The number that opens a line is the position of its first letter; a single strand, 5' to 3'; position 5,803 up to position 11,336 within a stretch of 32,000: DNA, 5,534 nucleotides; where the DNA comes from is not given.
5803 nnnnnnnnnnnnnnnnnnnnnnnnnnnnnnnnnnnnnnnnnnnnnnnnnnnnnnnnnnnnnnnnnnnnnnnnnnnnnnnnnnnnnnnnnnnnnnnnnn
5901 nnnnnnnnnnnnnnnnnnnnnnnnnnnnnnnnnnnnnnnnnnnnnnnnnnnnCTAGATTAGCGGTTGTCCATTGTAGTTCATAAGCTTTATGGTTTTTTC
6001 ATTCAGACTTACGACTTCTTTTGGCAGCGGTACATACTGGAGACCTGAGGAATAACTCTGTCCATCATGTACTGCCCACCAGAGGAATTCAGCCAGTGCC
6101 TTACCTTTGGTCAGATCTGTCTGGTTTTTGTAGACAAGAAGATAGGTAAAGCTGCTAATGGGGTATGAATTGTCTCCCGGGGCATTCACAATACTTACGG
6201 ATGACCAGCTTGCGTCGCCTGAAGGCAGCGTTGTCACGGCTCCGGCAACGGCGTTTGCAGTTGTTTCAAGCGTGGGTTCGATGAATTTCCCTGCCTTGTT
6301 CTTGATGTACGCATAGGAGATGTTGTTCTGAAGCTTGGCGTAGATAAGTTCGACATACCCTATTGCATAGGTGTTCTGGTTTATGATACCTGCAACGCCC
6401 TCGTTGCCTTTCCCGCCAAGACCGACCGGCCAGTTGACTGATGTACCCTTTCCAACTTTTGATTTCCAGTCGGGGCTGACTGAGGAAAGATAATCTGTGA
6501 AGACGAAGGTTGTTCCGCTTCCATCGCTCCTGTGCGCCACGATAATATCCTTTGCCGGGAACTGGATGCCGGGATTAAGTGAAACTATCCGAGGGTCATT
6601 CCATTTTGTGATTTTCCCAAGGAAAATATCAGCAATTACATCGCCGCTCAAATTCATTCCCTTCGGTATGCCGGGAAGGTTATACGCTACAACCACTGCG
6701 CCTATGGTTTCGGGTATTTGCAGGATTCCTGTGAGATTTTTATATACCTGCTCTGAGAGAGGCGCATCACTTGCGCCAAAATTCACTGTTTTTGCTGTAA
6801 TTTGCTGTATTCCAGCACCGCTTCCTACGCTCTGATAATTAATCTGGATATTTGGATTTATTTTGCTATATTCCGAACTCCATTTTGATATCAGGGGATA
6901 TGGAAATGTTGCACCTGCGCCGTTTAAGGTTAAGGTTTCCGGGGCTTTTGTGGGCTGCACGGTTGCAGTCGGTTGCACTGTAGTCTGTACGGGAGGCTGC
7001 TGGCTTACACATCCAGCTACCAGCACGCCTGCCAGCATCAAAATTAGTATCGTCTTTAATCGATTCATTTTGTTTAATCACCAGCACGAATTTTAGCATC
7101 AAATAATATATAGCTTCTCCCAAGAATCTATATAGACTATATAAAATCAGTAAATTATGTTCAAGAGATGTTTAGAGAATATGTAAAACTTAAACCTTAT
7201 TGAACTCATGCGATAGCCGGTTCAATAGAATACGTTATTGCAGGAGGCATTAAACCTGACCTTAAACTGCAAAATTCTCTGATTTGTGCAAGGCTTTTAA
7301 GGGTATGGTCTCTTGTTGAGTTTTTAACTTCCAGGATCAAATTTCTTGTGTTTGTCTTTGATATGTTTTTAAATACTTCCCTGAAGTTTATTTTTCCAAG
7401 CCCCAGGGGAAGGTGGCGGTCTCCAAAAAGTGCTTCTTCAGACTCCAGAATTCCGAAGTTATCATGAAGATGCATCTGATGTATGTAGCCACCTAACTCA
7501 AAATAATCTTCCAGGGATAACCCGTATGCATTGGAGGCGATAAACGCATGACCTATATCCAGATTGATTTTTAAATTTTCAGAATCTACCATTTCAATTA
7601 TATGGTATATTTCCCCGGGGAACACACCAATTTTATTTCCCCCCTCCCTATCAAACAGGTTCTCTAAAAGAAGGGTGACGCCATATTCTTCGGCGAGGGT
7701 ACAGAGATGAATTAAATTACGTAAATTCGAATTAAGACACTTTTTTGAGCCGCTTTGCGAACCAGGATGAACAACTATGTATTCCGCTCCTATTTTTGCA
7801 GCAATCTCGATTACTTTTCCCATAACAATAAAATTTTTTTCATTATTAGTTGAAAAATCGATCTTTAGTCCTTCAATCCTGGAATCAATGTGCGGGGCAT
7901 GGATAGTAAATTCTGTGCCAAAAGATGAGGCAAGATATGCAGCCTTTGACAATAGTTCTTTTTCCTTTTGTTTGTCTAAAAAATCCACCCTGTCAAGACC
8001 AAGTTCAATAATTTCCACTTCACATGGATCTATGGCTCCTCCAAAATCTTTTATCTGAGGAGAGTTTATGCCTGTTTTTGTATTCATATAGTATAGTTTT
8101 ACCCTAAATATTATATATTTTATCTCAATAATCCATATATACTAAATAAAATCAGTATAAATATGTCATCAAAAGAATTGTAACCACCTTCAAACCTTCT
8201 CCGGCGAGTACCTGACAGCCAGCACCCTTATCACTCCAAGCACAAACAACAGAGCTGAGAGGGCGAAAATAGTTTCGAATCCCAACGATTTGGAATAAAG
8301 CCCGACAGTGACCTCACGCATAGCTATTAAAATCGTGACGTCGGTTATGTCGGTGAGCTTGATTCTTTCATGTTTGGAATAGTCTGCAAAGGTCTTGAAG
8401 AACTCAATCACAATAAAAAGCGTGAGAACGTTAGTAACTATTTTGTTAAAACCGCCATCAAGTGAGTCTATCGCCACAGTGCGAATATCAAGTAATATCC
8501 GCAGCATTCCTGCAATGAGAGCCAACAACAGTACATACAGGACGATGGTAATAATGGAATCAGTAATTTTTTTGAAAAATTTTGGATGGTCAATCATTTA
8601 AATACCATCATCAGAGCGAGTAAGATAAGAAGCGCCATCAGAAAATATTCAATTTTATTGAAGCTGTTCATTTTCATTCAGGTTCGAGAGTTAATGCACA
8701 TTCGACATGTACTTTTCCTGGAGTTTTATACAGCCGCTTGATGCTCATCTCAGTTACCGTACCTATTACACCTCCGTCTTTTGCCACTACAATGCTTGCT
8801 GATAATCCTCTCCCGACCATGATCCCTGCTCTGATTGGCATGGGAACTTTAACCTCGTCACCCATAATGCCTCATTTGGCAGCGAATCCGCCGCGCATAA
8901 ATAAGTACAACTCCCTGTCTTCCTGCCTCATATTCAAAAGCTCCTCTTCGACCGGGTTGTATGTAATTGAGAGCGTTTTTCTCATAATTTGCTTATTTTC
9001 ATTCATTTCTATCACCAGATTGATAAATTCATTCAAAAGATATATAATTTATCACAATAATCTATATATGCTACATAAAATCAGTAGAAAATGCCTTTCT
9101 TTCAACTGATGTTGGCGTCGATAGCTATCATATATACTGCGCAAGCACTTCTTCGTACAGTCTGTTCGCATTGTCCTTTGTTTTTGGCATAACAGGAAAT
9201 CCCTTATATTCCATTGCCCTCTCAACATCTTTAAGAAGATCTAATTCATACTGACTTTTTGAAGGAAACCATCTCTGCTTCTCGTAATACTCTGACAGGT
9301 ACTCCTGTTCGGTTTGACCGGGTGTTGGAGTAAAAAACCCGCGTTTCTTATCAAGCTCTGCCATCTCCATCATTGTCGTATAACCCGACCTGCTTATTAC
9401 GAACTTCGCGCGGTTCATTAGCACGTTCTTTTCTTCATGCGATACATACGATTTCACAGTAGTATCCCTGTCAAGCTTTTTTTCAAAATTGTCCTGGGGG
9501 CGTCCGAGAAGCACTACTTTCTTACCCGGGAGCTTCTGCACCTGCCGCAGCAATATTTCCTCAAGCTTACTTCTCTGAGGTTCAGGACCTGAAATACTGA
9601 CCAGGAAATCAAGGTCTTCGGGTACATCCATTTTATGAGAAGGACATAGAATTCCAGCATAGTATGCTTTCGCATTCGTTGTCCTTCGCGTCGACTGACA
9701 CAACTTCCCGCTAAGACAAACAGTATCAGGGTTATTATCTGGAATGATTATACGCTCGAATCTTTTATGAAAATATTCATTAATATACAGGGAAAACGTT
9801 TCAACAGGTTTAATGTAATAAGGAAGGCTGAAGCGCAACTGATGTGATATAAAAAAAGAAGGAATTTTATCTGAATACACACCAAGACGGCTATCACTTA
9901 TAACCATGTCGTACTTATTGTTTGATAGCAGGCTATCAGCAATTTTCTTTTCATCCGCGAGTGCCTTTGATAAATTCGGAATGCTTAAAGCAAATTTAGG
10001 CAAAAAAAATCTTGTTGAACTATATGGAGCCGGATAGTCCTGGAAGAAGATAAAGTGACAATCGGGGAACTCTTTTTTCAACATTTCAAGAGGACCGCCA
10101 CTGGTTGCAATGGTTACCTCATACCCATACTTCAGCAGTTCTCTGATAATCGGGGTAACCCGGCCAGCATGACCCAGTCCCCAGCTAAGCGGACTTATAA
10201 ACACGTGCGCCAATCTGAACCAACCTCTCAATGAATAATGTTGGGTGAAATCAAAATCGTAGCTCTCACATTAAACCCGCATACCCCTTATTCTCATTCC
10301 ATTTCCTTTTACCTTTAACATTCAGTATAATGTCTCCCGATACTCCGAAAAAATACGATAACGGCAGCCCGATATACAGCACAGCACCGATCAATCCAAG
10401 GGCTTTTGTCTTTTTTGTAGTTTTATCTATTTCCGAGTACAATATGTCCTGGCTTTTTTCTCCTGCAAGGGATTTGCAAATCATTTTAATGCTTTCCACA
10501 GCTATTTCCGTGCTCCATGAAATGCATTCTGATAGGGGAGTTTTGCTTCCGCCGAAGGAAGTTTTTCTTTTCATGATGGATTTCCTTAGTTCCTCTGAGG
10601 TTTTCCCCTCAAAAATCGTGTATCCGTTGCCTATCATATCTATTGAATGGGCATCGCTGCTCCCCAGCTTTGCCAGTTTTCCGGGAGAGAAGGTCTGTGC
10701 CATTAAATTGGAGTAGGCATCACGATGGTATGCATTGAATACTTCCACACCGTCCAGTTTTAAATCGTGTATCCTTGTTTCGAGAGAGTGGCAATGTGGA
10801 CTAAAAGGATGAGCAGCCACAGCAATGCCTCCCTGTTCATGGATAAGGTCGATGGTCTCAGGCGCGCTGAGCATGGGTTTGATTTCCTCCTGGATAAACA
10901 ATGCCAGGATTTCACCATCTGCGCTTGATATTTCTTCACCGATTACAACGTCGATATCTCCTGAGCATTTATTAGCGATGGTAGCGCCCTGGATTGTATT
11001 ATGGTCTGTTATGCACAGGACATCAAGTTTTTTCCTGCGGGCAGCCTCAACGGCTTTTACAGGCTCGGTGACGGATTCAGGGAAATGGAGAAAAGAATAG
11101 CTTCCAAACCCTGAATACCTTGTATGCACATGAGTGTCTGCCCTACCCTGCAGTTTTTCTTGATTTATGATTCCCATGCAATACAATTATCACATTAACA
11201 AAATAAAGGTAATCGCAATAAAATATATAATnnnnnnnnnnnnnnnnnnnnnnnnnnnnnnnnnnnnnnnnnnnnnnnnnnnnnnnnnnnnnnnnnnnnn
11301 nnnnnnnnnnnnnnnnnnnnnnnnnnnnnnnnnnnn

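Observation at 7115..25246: Five copies of a 38-41 nt conserved intergenic element linking pstS, the AbrB-PhoU regulators and accessory operons (candidate archaeal Pho box/operator)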

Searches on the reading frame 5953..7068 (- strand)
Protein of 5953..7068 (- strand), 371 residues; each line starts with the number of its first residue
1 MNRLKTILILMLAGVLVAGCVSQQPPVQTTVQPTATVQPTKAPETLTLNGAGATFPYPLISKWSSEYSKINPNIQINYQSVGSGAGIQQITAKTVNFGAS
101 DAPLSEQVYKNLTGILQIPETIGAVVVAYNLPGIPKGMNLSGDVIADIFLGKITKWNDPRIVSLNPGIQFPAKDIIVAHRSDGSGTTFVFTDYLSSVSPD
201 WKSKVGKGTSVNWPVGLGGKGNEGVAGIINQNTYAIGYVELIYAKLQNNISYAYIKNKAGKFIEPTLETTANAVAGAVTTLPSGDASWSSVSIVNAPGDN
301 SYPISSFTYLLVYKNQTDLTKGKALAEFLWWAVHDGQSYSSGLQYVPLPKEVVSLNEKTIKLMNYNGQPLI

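Call 9: search_protein_families(library=pfam, proteins=[window:5953-7068:-])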
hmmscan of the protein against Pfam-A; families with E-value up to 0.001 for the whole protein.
window:5953-7068:- (371 aa): 3 families
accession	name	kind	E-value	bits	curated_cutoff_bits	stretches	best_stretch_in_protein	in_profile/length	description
PF12849.12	PBP_like_2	-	1.1e-41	143.9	27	1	39-333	3-264/267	PBP superfamily domain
PF01547.30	SBP_bac_1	-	1.8e-16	61.4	26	1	52-258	7-216/307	Bacterial extracellular solute-binding protein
PF12727.12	PBP_like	-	0.00026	20.6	27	0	66-196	3-115/193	PBP superfamily domain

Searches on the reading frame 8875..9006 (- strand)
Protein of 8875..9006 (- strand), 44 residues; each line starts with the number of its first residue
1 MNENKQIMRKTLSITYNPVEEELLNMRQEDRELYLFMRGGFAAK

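Call 53: search_protein_families(library=ncbifam, proteins=[window:8875-9006:-], max_evalue=0.01)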
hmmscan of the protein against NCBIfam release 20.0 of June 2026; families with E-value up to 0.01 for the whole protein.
seq(44 aa): 0 families

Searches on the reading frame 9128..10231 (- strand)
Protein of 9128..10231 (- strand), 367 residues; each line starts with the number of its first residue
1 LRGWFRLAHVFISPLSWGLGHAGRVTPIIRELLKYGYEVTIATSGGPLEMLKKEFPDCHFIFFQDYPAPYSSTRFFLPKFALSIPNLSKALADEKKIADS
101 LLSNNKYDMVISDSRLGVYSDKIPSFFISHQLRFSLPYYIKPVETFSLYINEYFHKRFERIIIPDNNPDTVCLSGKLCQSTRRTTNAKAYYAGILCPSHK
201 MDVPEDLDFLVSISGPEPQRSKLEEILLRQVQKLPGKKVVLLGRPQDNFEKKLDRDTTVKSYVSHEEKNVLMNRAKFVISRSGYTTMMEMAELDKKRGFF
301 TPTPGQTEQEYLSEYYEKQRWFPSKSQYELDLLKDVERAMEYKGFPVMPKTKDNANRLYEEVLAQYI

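Call 9: search_protein_families(library=pfam, proteins=[window:9128-10231:-])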
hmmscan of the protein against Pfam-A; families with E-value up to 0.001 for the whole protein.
window:9128-10231:- (367 aa): 1 family
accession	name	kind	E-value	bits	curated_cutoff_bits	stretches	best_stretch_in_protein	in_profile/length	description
PF13528.12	Glyco_trans_1_3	-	0.00025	20.8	25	0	18-62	11-53/322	Glycosyl transferase family 1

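Call 53: search_protein_families(library=ncbifam, proteins=[window:9128-10231:-], max_evalue=0.01)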
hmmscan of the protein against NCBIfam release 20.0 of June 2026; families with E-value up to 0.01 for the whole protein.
window:9128-10231:- (367 aa): 1 family
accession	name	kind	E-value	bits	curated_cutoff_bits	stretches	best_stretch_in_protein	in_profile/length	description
TIGR00661.1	MJ1255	subfamily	3.7e-09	36.3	195.9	1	11-311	3-283/321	MJ1255/VC2487 family glycosyltransferase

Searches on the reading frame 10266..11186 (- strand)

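Call 9: search_protein_families(library=pfam, proteins=[window:10266-11186:-])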
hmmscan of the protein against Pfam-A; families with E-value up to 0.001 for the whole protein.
window:10266-11186:- (306 aa): 2 families
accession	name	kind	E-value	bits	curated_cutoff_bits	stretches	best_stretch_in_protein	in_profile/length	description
PF13263.12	PHP_C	-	2.9e-09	36.8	21.3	1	171-209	16-56/56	PHP-associated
PF02811.25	PHP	-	8e-05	23.5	26.4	1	17-89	1-66/164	PHP domain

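Call 53: search_protein_families(library=ncbifam, proteins=[window:10266-11186:-], max_evalue=0.01)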
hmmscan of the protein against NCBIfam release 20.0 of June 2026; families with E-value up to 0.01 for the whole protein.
window:10266-11186:- (306 aa): 6 families
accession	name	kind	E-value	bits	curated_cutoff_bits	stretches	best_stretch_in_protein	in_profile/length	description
NF038032.1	CehA_McbA_metalo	domain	6.1e-15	55.4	80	1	15-154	4-149/315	CehA/McbA family metallohydrolase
NF045780.1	TrlF_fam_ATP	equivalog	2.2e-07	30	350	1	15-215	7-214/944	TrlF family AAA-like ATPase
NF041577.1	nside_bi_sphtase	equivalog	2.8e-06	26.7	400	0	39-87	16-66/276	3',5'-nucleoside bisphosphate phosphatase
NF047791.1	RNaseRnm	equivalog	6.3e-06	25.6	375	1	41-88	17-68/275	RNase RNM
NF041661.1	Cycl_ph_dihydrol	equivalog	0.0001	21.7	500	0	109-180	173-244/259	phosphoribosyl 1,2-cyclic phosphate 1,2-diphosphodiesterase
NF004225.0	PRK05672.1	subfamily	0.0054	14.8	939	1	24-88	6-72/1047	error-prone DNA polymerase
